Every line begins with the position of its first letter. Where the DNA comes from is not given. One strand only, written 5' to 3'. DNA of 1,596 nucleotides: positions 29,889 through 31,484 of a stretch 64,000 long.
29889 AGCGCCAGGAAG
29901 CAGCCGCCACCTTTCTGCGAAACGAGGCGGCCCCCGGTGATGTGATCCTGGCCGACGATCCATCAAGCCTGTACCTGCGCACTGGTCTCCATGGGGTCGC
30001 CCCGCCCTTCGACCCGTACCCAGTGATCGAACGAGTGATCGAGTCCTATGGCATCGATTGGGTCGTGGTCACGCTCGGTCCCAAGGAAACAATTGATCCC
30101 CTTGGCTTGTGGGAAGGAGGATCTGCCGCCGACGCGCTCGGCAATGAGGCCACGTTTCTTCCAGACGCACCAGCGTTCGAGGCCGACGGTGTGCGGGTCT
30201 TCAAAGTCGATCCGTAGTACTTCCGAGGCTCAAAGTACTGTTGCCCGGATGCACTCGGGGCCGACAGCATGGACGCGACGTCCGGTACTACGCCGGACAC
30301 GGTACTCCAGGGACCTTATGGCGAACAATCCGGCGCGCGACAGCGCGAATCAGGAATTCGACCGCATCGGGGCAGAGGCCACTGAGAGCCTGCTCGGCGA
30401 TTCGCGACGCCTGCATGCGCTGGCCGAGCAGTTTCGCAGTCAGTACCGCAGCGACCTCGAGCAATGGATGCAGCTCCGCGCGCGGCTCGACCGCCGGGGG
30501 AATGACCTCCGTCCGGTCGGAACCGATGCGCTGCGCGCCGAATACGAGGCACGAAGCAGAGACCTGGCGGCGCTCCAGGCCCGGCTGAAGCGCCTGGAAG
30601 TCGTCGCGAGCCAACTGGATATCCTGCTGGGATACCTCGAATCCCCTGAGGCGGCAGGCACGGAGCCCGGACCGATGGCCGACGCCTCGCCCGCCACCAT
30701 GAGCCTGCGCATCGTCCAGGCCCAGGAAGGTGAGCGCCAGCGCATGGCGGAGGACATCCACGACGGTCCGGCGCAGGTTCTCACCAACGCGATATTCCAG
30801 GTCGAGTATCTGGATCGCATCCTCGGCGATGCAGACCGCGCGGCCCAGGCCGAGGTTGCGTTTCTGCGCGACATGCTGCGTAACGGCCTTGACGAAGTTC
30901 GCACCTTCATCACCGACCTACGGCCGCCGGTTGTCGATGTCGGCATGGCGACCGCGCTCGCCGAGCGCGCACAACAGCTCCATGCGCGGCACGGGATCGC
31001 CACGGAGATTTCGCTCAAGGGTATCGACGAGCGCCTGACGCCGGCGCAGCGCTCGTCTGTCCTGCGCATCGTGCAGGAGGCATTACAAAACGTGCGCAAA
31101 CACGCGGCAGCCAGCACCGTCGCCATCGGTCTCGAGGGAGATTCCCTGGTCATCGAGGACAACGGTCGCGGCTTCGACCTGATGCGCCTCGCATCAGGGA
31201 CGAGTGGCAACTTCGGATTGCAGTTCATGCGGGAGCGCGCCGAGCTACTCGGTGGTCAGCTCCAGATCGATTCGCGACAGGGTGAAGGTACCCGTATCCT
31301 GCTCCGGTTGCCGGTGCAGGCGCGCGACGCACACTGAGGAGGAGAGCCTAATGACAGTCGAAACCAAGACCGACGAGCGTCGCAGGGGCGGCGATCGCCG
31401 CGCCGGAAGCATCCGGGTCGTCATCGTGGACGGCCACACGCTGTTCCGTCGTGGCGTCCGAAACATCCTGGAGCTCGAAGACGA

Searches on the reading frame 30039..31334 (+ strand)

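Call 9: search_protein_families(library=pfam, proteins=[window:30039-31334:+], max_evalue=0.01)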
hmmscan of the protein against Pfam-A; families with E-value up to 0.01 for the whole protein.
window:30039-31334:+ (432 aa): 2 families
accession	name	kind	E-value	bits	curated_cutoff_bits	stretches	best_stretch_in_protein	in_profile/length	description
PF07730.19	HisKA_3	-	2.1e-14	54.2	24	1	232-297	1-66/68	Histidine kinase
PF02518.31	HATPase_c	-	1.2e-12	48.7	26.4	1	339-427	4-110/111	Histidine kinase-, DNA gyrase B-, and HSP90-like ATPase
